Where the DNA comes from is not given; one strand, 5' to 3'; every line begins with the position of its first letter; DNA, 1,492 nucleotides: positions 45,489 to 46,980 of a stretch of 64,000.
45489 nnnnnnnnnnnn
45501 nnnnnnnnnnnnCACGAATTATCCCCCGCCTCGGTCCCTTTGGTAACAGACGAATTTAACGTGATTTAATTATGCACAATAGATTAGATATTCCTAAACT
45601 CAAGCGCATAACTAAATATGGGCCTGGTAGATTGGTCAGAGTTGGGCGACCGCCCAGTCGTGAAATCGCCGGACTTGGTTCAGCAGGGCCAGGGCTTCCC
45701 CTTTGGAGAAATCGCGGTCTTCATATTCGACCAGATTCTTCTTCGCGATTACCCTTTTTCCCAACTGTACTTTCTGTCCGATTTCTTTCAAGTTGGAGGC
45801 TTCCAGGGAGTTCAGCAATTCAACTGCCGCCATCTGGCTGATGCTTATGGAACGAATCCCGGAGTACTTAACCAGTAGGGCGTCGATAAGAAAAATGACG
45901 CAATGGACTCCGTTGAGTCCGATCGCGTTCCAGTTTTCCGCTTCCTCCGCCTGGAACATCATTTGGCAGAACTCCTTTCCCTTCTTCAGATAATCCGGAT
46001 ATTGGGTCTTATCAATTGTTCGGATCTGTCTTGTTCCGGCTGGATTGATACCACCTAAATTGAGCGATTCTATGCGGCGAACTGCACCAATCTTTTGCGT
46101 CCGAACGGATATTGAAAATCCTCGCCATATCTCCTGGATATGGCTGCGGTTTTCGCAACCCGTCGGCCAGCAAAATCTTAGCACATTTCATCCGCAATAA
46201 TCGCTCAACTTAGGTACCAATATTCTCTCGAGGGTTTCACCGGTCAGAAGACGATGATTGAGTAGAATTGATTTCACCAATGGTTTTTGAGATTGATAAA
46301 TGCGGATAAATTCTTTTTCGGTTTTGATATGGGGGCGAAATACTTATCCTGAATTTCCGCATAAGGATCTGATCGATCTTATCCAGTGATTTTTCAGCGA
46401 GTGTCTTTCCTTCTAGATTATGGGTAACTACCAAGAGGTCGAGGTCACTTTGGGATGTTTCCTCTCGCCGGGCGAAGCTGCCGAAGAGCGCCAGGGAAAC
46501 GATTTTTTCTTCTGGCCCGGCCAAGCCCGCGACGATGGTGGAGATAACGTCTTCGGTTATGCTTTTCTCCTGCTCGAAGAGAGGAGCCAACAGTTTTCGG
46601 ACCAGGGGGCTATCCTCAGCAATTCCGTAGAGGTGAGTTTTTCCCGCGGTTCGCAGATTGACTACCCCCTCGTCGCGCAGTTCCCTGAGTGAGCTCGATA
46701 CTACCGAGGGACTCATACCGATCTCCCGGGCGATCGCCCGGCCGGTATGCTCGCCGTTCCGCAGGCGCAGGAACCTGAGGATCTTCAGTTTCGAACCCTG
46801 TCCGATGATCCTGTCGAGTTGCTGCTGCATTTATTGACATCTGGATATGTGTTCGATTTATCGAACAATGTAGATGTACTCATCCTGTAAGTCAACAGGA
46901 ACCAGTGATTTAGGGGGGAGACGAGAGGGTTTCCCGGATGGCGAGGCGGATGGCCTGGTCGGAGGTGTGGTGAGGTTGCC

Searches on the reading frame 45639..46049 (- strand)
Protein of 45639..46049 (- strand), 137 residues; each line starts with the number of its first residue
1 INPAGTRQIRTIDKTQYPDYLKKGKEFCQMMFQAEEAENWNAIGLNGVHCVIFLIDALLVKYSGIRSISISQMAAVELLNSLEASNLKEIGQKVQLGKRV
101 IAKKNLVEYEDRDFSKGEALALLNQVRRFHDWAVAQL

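Call 65: search_protein_families(library=pfam, proteins=[window:45639-46049:-], max_evalue=1)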
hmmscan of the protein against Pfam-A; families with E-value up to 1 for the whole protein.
seq(137 aa): 1 family
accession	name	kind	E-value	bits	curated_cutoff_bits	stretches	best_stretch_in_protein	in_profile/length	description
PF05168.19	HEPN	-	0.0091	16.6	22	1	19-134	3-114/117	HEPN domain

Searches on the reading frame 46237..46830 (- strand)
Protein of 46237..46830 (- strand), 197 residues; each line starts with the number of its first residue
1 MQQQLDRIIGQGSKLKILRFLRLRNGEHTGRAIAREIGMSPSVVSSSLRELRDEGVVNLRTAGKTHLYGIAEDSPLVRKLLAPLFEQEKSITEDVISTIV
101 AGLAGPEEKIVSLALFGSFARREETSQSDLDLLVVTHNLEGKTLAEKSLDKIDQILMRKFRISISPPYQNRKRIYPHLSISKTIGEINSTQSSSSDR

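Call 31: search_protein_families(library=pfam, proteins=[window:46237-46830:-], max_evalue=0.01)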
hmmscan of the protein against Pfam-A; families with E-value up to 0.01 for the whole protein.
window:46237-46830:- (197 aa): 16 families
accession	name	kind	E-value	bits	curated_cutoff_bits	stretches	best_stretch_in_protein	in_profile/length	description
PF01022.26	HTH_5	-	3.8e-08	33.5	22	1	14-58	4-46/47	Bacterial regulatory protein, arsR family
PF13412.12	HTH_24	-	4.7e-08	32.9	21.9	1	14-57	5-47/48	Winged helix-turn-helix DNA-binding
PF18765.7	Polbeta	-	1.5e-07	31.9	26.9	1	107-163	10-67/93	Polymerase beta, Nucleotidyltransferase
PF01909.29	NTP_transf_2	-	5.5e-07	30.3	21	1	109-163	13-72/93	Nucleotidyltransferase domain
PF24034.1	DUF7343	-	1.2e-05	25.5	27.6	1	16-65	7-56/62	Domain of unknown function (DUF7343)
PF12802.13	MarR_2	-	7.1e-05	23.3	27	1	17-59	10-52/61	MarR family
PF08279.18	HTH_11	-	0.0001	22.6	25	1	15-56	3-44/55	HTH domain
PF09339.16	HTH_IclR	-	0.00019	21.6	22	1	15-57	6-48/52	IclR helix-turn-helix domain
PF24270.1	HTH_Cmi2_C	-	0.00031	21.4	27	1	5-60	64-121/125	Cmi2, C-terminal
PF01978.25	TrmB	-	0.00046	20.4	25.6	1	23-68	18-62/68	Sugar-specific transcriptional regulator TrmB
PF13545.12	HTH_Crp_2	-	0.00051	20.4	27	1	31-60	26-55/70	Crp-like helix-turn-helix domain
PF03445.19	DUF294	-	0.0015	18.9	21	1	89-142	29-80/138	Putative nucleotidyltransferase DUF294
PF22600.2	MTPAP-like_central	-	0.002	18.7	27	1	111-157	40-88/139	Poly(A) RNA polymerase, mitochondrial-like, central palm domain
PF08222.17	HTH_CodY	-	0.0024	17.9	27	1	26-64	3-41/61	CodY helix-turn-helix domain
PF13518.12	HTH_28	-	0.0055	17.2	25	0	14-60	2-45/52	Helix-turn-helix domain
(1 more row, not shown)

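Call 51: find_encoding_contigs(protein=window:46237-46830:-, flank=3000, max_places=8)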
Protein window:46237-46830:- (197 aa): 4 contigs read that carry it; 4 places shown.
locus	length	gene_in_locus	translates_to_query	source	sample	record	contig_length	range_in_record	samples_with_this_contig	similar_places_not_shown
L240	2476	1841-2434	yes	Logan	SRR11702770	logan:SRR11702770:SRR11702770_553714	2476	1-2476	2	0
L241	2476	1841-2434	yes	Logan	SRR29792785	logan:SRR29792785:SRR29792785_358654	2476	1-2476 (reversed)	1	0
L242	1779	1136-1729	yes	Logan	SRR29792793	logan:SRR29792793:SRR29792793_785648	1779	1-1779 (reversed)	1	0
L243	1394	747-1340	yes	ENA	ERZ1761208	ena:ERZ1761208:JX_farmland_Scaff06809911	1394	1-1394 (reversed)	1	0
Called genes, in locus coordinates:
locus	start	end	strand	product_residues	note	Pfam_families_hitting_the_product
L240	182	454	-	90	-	-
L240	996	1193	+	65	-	-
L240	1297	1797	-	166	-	-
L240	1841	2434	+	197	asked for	PF01022:HTH_5, PF13412:HTH_24, PF24034:DUF7343 (faint), PF01909:NTP_transf_2 (weak), PF18765:Polbeta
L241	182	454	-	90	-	-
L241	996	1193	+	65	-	-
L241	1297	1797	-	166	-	-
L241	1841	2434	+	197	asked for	PF01022:HTH_5, PF13412:HTH_24, PF24034:DUF7343 (faint), PF01909:NTP_transf_2 (weak), PF18765:Polbeta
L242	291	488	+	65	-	-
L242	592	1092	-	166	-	-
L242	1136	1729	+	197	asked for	PF01022:HTH_5, PF13412:HTH_24, PF24034:DUF7343 (faint), PF01909:NTP_transf_2 (weak), PF18765:Polbeta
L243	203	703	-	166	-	-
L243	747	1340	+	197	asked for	PF01022:HTH_5, PF13412:HTH_24, PF24034:DUF7343 (faint), PF01909:NTP_transf_2 (weak), PF18765:Polbeta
